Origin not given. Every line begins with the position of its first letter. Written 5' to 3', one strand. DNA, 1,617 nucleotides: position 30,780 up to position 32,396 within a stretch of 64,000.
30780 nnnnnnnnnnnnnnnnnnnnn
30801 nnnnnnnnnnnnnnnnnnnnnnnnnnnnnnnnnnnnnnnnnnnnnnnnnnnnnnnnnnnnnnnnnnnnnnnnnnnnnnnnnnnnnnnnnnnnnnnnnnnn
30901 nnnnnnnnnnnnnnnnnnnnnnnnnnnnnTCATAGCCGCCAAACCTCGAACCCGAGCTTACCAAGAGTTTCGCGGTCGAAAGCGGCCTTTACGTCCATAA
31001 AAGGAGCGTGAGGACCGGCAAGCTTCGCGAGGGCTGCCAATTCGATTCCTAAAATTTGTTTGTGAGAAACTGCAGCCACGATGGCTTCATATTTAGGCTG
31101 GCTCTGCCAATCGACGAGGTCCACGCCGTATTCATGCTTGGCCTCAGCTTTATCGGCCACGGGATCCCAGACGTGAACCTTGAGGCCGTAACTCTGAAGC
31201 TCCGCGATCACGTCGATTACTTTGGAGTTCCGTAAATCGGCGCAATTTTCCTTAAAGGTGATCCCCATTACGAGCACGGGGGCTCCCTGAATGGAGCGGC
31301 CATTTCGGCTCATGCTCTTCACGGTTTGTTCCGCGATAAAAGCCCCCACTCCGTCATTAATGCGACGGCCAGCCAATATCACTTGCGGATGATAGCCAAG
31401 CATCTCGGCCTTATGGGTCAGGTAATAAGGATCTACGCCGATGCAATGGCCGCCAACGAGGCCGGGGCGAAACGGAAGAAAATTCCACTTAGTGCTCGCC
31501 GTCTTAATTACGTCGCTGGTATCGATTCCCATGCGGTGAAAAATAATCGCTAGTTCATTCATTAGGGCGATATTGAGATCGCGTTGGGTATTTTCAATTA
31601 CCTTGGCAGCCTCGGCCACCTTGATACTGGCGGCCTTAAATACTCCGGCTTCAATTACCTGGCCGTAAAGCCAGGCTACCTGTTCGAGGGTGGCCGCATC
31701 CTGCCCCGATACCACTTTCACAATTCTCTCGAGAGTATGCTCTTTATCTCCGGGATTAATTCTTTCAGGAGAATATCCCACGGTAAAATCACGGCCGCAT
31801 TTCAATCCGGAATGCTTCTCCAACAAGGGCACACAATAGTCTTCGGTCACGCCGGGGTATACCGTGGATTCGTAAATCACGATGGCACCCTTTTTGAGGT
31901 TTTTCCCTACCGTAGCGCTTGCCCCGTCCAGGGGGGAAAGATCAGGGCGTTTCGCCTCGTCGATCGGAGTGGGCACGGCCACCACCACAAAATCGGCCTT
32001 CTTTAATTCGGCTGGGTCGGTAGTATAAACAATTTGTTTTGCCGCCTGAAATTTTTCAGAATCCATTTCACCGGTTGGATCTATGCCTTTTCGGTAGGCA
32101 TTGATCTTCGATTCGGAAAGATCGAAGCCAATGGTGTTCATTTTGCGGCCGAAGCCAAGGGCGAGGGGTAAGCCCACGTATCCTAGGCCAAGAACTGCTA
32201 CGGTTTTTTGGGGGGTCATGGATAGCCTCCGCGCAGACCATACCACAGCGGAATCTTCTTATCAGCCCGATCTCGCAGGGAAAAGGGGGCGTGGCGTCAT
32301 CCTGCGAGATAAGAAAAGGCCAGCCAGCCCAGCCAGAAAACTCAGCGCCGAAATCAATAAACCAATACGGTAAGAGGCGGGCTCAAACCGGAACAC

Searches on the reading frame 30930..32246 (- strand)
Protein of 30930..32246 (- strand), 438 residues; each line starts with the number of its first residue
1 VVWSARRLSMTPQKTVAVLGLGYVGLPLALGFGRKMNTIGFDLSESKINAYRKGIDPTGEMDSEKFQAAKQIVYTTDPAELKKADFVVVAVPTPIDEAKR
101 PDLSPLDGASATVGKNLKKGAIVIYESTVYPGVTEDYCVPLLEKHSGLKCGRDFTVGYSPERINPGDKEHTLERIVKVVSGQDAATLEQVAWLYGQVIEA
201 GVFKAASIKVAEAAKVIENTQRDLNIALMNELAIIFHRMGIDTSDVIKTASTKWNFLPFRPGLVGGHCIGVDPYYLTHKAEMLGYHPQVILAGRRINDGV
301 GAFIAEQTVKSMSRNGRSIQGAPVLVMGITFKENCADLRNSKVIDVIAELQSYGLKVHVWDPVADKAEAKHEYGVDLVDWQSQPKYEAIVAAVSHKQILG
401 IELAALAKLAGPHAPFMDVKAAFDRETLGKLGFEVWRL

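Call 8: search_protein_families(library=pfam, proteins=[window:30930-32246:-], max_evalue=0.001)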
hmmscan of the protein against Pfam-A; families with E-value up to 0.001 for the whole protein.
window:30930-32246:- (438 aa): 3 families
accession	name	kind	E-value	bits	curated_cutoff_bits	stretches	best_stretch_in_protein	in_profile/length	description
PF03721.20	UDPG_MGDP_dh_N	-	1.3e-30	106.8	27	1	15-188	2-181/187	UDP-glucose/GDP-mannose dehydrogenase family, NAD binding domain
PF00984.24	UDPG_MGDP_dh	-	1.6e-25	89.4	25.4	1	210-298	2-93/94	UDP-glucose/GDP-mannose dehydrogenase family, central domain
PF03720.21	UDPG_MGDP_dh_C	-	4.4e-22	78.9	30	1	325-424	1-102/103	UDP-glucose/GDP-mannose dehydrogenase family, UDP binding domain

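Call 41: search_protein_families(library=ncbifam, proteins=[window:30930-32246:-], max_evalue=0.00001)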
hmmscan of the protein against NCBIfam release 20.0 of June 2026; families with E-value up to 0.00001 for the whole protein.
window:30930-32246:- (438 aa): 7 families
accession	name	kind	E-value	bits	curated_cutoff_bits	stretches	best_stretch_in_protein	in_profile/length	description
NF011729.0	PRK15182.1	equivalog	3.5e-145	484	592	1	15-398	8-391/425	Vi polysaccharide biosynthesis UDP-N-acetylglucosamine C-6 dehydrogenase TviB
TIGR03026.1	NDP-sugDHase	subfamily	7.7e-114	380.6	189.8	1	15-406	2-399/413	nucleotide sugar dehydrogenase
NF040825.1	UDPMaNacDH_Arch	equivalog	2.5e-59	201.2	750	1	16-408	3-387/418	UDP-N-acetyl-D-mannosamine dehydrogenase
NF008286.0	PRK11064.1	equivalog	6.6e-52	176.5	459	1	14-403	4-404/420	UDP-N-acetyl-D-mannosamine dehydrogenase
NF041297.1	UDPGDh_AglM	equivalog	9.2e-39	133.6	670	1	16-379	3-374/429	UDP-glucose 6-dehydrogenase AglM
NF047673.2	TeichurnBiosyTuaD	equivalog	6.4e-33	114.5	700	1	14-432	2-423/439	UDP-glucose 6-dehydrogenase TuaD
NF011631.0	PRK15057.1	equivalog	1.8e-08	33.9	757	1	16-366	3-341/388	UDP-glucose 6-dehydrogenase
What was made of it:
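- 30930..32246 (-): WbpA/TviB-type UDP-GlcNAc 6-dehydrogenase. It lies outside the reported interval and supplies UDP-GlcNAcA. UDP-Glc dehydrogenase models score only 34-134 bits (call 41).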
